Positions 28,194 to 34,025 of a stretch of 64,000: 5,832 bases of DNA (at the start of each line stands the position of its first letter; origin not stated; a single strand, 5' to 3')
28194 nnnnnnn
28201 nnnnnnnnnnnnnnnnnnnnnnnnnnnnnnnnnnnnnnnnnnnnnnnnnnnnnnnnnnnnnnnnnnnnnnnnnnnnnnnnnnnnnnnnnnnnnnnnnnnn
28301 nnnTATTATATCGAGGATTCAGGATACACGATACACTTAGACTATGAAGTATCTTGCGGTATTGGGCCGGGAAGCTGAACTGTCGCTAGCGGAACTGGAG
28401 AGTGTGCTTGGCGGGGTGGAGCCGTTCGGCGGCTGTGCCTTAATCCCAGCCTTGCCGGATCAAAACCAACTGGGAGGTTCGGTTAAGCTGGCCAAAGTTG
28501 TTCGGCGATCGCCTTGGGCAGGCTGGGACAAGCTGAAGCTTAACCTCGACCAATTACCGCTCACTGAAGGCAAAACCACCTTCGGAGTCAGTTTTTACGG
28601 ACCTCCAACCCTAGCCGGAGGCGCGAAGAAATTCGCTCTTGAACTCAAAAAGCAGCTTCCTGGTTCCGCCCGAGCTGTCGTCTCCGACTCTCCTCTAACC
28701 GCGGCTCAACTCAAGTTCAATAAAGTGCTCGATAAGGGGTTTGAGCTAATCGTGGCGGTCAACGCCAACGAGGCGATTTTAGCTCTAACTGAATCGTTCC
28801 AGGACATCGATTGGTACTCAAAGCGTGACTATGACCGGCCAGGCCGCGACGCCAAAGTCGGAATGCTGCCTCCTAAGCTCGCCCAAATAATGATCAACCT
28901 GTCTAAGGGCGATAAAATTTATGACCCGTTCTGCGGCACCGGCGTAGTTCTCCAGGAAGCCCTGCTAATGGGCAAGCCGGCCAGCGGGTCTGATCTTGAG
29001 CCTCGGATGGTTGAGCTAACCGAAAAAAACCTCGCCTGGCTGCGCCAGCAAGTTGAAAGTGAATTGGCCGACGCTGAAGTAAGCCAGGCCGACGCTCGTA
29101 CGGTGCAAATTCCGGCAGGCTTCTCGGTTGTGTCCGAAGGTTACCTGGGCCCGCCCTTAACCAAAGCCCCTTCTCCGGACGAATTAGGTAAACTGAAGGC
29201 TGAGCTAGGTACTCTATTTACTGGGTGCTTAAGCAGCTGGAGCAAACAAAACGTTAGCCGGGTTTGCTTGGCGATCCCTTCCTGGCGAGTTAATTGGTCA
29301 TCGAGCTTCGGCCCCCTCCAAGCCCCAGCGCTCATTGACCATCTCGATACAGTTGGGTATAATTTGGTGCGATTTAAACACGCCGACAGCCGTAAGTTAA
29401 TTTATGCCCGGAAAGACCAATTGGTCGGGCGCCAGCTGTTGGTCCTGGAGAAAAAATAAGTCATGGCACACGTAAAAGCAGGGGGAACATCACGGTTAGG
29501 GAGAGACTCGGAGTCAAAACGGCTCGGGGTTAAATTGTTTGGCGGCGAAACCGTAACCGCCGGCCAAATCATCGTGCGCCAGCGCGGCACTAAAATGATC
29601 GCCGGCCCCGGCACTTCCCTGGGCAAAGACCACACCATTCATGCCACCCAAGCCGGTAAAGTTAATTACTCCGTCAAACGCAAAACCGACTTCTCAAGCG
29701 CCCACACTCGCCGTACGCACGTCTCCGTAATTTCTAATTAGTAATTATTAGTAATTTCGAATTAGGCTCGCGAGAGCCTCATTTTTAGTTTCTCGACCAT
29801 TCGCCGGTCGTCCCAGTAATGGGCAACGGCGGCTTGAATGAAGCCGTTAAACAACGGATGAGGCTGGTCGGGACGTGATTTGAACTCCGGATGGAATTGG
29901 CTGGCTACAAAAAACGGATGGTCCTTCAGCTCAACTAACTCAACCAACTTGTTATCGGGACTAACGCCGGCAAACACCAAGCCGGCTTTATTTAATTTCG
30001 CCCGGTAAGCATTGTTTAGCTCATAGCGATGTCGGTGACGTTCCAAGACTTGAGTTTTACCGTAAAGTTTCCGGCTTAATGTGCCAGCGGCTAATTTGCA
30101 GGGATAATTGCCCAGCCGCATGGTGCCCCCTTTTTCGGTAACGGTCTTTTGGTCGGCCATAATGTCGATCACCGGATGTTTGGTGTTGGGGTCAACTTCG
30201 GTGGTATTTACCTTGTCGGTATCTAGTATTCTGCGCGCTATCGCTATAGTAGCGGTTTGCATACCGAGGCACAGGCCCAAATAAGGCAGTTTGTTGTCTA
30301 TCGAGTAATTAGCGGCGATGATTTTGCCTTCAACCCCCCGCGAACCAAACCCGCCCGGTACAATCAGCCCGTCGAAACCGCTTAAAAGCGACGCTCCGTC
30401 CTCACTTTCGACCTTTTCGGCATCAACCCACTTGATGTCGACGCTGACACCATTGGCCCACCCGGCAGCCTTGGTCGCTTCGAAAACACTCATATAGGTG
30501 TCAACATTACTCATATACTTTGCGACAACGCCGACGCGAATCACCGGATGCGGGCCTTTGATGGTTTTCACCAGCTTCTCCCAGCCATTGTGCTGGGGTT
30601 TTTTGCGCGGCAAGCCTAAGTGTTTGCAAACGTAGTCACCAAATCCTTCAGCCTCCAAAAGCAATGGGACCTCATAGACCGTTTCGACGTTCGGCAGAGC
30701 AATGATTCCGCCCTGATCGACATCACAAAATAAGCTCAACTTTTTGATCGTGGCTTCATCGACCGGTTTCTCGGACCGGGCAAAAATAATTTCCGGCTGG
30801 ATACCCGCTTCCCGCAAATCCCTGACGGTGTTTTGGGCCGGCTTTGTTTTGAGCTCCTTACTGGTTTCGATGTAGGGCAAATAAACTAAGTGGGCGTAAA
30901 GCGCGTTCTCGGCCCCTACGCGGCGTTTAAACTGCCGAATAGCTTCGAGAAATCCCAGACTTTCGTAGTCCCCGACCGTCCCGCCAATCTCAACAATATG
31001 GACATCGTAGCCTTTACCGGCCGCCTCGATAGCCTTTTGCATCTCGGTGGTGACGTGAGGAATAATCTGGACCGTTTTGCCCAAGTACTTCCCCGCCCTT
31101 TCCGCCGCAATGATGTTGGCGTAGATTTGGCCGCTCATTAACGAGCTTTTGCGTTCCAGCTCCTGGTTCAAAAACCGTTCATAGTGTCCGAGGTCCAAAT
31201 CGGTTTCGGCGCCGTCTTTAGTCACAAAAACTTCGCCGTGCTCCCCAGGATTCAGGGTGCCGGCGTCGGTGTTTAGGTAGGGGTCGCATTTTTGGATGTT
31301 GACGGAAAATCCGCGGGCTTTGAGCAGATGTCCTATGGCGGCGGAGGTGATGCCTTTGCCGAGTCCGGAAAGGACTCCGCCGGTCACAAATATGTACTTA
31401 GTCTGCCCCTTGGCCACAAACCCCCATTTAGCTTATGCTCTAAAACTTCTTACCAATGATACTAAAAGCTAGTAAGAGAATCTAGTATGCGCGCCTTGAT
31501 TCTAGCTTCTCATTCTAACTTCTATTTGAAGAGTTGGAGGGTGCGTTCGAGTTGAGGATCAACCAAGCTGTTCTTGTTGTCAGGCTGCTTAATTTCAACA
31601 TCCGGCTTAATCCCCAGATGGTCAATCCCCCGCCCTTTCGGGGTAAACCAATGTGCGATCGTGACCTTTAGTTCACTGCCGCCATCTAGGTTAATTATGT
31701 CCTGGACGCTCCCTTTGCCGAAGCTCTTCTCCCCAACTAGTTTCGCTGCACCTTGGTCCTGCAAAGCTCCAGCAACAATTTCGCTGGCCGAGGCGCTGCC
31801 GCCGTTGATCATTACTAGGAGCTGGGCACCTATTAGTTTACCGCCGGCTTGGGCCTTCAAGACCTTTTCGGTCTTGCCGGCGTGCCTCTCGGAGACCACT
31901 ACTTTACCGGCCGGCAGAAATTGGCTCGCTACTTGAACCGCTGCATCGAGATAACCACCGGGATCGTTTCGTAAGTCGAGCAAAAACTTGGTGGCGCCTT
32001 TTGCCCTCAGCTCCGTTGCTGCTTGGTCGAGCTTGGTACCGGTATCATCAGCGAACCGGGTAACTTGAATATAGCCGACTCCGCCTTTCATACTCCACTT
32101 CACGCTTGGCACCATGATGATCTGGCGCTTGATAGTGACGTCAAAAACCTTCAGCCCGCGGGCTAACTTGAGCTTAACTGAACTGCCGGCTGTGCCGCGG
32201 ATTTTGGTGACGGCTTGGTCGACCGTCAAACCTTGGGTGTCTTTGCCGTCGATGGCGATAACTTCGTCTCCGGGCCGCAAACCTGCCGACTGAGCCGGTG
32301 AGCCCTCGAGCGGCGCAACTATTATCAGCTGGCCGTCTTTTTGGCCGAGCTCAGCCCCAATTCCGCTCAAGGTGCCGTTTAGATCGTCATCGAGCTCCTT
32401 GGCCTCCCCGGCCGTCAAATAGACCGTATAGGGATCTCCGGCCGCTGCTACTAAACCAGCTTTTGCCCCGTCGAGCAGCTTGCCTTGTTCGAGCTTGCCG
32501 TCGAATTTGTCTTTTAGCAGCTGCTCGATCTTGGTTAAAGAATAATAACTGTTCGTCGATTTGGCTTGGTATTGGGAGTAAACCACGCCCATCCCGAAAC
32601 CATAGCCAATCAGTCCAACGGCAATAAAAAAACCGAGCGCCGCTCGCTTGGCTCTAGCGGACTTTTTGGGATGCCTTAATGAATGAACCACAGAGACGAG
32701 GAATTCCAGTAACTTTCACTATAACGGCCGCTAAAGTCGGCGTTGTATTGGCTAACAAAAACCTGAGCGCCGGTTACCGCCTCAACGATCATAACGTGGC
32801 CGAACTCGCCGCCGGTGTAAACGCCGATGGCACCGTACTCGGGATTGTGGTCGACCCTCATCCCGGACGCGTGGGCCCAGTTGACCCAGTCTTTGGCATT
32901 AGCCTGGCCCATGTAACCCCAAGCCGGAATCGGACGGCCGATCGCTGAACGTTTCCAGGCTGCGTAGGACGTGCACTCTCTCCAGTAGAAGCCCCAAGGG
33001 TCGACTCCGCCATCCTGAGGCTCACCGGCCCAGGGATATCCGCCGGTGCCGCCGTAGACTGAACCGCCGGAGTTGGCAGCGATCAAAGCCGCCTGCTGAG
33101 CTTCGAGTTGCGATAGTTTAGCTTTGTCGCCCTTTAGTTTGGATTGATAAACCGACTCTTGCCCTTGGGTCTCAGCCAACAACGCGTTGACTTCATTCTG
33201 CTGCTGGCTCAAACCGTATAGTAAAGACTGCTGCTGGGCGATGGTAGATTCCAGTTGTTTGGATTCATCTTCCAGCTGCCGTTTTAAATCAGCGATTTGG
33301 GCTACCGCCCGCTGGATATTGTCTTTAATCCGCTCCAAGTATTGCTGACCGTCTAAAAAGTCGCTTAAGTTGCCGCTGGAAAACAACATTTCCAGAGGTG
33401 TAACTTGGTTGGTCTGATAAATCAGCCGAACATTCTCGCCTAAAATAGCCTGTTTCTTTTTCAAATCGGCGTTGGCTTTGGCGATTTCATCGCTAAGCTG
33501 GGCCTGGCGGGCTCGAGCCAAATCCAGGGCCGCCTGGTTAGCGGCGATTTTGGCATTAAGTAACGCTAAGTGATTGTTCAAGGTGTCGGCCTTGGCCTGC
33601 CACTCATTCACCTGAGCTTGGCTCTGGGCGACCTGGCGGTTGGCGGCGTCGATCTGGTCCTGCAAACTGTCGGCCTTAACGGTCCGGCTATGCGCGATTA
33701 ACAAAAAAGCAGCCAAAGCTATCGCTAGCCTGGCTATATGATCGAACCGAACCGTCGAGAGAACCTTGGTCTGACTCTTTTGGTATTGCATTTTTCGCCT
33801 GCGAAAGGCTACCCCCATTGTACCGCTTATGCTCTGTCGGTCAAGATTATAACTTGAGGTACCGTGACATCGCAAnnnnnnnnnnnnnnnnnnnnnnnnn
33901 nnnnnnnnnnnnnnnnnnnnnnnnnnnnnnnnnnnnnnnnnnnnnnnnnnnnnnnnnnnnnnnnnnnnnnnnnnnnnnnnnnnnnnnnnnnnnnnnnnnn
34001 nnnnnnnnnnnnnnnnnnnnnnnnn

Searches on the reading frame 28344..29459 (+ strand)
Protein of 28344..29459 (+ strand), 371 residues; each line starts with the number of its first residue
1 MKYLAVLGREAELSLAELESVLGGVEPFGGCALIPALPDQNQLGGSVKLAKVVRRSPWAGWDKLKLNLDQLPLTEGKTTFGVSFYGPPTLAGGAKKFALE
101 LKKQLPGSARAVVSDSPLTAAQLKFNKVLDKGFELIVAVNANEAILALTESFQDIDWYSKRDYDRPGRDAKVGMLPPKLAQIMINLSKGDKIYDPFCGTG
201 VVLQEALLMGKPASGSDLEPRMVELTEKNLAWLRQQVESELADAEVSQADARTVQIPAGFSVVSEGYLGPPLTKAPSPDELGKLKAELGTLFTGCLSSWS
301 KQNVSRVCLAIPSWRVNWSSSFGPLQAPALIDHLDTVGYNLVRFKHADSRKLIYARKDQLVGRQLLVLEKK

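Call 67: search_protein_families(library=pfam, proteins=[window:28344-29459:+], max_evalue=0.00001)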
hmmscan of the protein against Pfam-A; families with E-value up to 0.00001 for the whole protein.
window:28344-29459:+ (371 aa): 1 family
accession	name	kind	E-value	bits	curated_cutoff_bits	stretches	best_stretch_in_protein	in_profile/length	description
PF01170.24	UPF0020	-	2.9e-07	30.8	22.3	1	171-233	8-65/197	RMKL-like, methyltransferase domain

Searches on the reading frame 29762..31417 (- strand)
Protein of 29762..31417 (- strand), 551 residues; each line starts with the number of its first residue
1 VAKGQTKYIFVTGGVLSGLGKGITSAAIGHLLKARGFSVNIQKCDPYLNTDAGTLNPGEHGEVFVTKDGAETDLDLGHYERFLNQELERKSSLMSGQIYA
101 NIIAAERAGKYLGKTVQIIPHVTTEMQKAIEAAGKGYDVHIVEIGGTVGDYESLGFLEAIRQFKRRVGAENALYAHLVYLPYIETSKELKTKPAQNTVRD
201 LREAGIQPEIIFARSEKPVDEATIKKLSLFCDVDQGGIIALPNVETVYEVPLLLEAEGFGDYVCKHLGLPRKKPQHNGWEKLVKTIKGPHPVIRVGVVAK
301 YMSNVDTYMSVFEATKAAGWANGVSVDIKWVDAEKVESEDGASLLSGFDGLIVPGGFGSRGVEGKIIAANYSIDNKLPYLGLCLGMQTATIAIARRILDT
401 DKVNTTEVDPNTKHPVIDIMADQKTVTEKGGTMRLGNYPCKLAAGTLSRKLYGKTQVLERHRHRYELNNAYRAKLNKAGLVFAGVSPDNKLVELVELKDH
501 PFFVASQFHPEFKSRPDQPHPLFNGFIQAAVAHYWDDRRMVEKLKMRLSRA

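Call 67: search_protein_families(library=pfam, proteins=[window:29762-31417:-], max_evalue=0.00001)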
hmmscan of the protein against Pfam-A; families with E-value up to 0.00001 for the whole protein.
window:29762-31417:- (551 aa): 3 families
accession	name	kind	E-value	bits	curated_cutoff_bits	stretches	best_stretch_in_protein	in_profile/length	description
PF06418.20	CTP_synth_N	-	1.1e-113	379.5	26.1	1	7-269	1-265/265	CTP synthase N-terminus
PF00117.34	GATase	-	2.2e-38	132.3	22.8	1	305-528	3-189/190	Glutamine amidotransferase class-I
PF07722.19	Peptidase_C26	-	6.9e-06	26.4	20.5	0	370-511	99-219/219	Peptidase C26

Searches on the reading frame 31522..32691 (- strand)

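Call 67: search_protein_families(library=pfam, proteins=[window:31522-32691:-], max_evalue=0.00001)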
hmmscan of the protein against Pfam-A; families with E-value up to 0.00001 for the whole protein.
window:31522-32691:- (389 aa): 5 families
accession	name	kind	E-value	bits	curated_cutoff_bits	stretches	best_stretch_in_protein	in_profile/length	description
PF03572.23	Peptidase_S41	-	5.4e-49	166.4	24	1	205-367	2-165/165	Peptidase family S41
PF17820.7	PDZ_6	-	3.7e-13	49.4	27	1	124-178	2-54/54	PDZ domain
PF00595.29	PDZ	-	1.5e-11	44.9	23.2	1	108-176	9-80/81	PDZ domain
PF13180.12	PDZ_2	-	3.1e-09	37.4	27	1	110-188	2-79/80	PDZ domain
PF22694.1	CtpB_N-like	-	9.2e-06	26.5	27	0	45-93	31-82/85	Activating protease CtpB N-terminal domain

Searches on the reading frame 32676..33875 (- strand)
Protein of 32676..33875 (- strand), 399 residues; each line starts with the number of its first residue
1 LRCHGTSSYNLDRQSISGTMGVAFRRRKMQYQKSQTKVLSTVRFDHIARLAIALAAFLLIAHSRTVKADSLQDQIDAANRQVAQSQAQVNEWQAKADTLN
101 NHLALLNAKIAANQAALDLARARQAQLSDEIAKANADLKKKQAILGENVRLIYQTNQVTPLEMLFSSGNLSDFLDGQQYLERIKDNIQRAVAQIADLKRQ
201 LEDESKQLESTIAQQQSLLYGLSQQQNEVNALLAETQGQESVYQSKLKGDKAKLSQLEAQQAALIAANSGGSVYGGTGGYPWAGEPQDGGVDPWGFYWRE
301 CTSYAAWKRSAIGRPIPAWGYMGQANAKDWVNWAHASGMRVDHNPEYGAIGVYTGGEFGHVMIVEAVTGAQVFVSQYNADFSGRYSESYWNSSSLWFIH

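Call 67: search_protein_families(library=pfam, proteins=[window:32676-33875:-], max_evalue=0.00001)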
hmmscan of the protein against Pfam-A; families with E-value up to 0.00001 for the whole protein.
window:32676-33875:- (399 aa): 1 family
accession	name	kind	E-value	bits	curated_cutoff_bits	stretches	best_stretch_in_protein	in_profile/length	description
PF05257.22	CHAP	-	2.9e-14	53.7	26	1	292-378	2-81/81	CHAP domain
